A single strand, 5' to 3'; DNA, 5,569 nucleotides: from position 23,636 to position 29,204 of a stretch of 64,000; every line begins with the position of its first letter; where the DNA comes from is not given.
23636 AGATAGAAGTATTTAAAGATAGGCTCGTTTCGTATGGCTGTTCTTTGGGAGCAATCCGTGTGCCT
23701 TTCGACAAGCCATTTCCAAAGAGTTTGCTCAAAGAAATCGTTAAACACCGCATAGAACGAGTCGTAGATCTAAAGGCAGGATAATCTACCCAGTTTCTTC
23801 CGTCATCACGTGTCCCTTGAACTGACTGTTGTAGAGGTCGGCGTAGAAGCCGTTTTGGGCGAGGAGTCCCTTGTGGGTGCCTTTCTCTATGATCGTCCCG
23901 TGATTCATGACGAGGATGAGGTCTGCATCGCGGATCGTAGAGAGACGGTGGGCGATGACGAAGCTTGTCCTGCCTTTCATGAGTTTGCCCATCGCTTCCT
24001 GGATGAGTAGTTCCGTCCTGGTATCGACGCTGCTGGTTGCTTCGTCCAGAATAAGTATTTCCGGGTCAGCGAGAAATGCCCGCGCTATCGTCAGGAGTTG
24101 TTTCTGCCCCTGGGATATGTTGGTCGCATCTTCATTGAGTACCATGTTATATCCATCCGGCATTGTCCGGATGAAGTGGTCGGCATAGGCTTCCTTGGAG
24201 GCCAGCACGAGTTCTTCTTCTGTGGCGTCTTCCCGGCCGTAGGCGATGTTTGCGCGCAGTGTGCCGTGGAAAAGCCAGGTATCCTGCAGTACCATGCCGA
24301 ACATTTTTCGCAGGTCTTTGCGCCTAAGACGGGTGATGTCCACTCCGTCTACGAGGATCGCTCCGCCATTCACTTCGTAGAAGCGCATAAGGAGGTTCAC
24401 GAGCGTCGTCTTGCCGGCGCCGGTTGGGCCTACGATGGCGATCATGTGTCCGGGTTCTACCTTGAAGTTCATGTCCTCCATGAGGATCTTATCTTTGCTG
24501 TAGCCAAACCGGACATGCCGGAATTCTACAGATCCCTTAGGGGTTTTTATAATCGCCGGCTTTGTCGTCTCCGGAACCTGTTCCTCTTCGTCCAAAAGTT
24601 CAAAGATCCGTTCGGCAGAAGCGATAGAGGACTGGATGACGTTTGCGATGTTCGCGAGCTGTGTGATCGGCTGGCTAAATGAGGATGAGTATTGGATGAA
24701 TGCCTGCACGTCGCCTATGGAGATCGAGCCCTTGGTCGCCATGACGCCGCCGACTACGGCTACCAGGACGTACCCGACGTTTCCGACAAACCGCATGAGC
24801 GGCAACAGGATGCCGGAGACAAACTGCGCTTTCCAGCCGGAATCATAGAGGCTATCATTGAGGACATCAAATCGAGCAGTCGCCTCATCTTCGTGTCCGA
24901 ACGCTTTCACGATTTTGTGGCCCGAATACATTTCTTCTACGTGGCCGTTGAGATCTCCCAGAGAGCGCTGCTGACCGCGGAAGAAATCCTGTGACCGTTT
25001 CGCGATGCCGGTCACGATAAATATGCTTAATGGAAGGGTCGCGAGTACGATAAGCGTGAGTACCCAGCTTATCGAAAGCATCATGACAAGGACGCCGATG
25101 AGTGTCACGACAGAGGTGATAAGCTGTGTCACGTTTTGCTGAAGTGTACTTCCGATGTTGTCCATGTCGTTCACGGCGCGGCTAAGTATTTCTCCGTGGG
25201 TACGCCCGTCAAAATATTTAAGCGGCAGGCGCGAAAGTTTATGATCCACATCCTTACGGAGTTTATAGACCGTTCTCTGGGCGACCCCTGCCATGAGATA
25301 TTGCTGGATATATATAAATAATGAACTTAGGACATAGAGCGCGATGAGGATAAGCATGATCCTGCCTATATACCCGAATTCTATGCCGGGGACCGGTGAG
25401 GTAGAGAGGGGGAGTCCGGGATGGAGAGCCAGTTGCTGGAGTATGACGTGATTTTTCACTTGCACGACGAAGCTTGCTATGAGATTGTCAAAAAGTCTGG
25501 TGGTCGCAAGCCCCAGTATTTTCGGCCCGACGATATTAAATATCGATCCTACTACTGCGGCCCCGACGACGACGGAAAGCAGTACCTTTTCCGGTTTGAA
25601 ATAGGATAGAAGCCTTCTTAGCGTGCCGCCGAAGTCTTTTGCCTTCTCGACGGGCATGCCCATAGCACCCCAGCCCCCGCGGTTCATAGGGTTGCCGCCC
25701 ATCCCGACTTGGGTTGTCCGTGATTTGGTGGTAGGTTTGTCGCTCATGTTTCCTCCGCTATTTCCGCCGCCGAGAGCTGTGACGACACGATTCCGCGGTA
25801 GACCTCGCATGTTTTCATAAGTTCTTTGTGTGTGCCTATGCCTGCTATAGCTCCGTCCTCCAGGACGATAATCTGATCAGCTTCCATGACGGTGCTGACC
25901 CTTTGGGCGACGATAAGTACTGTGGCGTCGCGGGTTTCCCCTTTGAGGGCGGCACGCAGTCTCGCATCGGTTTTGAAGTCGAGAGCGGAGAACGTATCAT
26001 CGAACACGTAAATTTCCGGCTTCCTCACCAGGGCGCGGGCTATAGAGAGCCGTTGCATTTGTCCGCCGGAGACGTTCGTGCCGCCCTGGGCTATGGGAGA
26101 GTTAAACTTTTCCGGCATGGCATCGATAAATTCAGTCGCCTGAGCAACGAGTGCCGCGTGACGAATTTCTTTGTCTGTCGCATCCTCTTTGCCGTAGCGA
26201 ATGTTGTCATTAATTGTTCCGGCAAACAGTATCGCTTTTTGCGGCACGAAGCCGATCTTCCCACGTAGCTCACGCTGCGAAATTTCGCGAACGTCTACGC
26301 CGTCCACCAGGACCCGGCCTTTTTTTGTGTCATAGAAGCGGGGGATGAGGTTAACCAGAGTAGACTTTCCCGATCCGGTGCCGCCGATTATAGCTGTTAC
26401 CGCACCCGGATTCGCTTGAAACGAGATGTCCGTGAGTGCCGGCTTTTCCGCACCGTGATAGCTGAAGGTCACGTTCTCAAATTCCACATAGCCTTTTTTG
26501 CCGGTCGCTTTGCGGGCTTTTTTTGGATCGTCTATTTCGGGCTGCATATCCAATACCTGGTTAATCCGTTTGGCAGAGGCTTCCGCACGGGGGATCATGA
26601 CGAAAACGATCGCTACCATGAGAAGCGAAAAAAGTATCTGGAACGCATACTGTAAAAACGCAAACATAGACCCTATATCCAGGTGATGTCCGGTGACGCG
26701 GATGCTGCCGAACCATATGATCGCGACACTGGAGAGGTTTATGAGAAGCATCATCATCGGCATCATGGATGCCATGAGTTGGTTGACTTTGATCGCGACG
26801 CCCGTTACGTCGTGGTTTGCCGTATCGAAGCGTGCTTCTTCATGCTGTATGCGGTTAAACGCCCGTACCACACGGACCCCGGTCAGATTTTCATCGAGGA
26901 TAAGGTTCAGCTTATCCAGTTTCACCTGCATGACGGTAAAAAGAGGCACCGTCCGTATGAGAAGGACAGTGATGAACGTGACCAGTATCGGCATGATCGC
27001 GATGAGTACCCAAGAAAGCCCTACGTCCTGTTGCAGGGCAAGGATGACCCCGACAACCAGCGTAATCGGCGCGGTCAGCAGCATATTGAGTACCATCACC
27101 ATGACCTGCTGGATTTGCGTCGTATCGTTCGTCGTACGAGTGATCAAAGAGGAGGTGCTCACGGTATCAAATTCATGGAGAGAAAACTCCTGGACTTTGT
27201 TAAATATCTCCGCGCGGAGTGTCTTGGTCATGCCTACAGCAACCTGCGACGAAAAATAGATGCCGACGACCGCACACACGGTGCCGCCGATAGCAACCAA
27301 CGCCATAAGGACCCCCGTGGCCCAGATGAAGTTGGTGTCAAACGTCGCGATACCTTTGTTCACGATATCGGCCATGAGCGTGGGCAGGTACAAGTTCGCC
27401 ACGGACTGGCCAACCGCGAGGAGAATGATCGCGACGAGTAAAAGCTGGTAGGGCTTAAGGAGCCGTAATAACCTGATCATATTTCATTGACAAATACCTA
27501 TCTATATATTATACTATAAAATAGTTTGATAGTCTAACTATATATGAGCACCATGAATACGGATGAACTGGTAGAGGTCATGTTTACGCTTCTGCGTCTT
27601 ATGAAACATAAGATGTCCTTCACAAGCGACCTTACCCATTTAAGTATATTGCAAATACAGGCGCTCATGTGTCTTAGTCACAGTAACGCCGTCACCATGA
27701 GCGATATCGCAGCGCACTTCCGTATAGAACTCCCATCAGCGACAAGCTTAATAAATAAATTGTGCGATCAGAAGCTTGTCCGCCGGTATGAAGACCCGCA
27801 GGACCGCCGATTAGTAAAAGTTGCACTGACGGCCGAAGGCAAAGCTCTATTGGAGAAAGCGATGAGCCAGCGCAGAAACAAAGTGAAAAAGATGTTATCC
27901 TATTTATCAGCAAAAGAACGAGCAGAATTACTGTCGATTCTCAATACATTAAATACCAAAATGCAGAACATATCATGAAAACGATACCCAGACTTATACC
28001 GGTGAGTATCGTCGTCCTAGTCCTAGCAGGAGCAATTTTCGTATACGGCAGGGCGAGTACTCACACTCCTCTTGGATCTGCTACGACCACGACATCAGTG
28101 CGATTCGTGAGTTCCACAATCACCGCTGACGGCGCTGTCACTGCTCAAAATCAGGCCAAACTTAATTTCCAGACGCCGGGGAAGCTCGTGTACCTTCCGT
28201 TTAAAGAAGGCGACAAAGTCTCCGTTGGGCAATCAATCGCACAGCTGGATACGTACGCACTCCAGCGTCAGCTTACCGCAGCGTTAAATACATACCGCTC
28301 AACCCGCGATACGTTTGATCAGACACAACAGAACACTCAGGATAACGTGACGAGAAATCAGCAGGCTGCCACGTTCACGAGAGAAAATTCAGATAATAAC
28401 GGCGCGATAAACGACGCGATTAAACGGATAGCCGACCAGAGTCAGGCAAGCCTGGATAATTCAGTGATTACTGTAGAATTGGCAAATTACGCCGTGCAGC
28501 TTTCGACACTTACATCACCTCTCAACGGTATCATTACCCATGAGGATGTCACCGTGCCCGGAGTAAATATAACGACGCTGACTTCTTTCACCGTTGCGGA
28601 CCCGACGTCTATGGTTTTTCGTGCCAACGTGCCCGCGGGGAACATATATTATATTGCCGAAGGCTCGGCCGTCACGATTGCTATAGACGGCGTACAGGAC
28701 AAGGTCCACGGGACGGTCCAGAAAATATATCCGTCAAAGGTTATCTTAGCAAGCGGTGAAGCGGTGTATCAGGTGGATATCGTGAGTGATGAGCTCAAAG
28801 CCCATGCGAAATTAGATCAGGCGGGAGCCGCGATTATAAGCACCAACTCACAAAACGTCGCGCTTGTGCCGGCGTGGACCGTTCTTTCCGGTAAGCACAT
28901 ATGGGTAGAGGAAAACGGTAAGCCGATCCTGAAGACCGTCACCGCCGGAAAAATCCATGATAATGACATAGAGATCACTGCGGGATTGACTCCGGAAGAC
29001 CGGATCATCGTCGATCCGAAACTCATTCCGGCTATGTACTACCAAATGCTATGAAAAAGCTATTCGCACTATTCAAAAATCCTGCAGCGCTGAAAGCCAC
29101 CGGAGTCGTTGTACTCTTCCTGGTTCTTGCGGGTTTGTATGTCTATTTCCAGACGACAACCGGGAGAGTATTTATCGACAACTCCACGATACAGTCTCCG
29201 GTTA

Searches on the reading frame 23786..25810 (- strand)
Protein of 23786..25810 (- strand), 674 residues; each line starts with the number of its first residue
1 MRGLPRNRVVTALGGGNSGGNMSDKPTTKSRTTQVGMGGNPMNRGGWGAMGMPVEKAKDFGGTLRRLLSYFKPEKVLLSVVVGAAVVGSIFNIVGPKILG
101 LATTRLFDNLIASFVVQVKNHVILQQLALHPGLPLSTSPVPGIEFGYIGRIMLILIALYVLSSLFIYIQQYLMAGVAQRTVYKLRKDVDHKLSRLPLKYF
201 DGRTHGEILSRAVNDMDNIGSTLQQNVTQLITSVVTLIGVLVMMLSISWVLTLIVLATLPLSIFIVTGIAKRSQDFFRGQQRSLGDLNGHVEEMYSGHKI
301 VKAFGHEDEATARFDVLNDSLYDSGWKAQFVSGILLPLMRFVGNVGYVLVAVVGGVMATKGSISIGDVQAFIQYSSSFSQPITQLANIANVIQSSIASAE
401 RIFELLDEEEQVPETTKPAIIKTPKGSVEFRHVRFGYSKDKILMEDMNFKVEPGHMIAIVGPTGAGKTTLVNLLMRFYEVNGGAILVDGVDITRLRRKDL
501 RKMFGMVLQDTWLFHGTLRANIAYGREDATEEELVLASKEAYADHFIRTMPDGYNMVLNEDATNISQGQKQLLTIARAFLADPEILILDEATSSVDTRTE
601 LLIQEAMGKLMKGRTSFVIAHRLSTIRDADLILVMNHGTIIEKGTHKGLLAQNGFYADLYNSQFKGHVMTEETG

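Call 62: search_protein_families(library=pfam, proteins=[window:23786-25810:-], max_evalue=0.000001)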
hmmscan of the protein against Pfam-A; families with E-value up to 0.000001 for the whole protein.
window:23786-25810:- (674 aa): 2 families
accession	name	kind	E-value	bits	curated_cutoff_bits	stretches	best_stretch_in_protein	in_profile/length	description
PF00664.28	ABC_membrane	-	3.7e-57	194.5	28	1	83-381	6-273/274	ABC transporter transmembrane region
PF00005.33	ABC_tran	-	5.3e-30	105.3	25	1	445-593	2-137/137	ABC transporter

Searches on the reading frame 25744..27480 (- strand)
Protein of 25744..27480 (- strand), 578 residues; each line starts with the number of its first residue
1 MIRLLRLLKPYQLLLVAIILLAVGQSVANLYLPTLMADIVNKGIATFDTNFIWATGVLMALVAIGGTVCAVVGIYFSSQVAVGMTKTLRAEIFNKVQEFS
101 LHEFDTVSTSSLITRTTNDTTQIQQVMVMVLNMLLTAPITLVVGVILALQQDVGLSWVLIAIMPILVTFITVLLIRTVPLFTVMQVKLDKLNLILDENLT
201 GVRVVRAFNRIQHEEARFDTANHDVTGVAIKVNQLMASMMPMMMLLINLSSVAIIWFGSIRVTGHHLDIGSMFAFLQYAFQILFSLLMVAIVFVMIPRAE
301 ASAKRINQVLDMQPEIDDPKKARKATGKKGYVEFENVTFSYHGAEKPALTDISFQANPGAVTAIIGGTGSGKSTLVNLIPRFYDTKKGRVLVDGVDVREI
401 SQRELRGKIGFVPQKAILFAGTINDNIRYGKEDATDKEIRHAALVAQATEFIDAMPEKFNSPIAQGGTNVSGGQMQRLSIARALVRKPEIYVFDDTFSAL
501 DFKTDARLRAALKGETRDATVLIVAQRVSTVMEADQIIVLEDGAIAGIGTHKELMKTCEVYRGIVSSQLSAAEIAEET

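Call 62: search_protein_families(library=pfam, proteins=[window:25744-27480:-], max_evalue=0.000001)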
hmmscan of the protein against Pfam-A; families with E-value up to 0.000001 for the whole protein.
window:25744-27480:- (578 aa): 2 families
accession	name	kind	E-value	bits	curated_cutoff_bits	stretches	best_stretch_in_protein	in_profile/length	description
PF00664.28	ABC_membrane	-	1.6e-42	146.5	28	1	16-285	2-273/274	ABC transporter transmembrane region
PF00005.33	ABC_tran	-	4.7e-29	102.2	25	1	349-497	1-136/137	ABC transporter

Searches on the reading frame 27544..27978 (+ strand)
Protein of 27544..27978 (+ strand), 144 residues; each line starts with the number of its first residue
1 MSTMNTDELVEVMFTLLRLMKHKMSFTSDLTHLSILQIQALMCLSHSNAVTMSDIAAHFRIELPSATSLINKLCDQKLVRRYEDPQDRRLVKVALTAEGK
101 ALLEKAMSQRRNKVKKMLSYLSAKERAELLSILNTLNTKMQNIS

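Call 63: search_protein_families(library=pfam, proteins=[window:27544-27978:+], max_evalue=0.00001)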
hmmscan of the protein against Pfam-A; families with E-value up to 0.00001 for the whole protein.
window:27544-27978:+ (144 aa): 3 families
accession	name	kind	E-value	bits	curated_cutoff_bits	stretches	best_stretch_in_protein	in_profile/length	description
PF01047.28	MarR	-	7.3e-13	48.6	24.6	1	33-91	1-59/59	MarR family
PF12802.13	MarR_2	-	4.4e-11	43.2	27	1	33-89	3-60/61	MarR family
PF13463.12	HTH_27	-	2.6e-06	28.1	22.2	1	34-99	2-68/68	Winged helix DNA-binding domain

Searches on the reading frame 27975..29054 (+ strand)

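Call 63: search_protein_families(library=pfam, proteins=[window:27975-29054:+], max_evalue=0.00001)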
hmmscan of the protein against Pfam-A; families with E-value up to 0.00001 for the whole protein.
window:27975-29054:+ (359 aa): 2 families
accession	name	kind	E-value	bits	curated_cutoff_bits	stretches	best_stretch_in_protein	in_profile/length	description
PF16576.10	HlyD_D23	-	2.9e-09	37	30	1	46-254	3-187/214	Barrel-sandwich domain of CusB or HlyD membrane-fusion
PF13437.12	HlyD_3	-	1.5e-06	29.3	22.2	1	178-273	1-97/106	HlyD family secretion protein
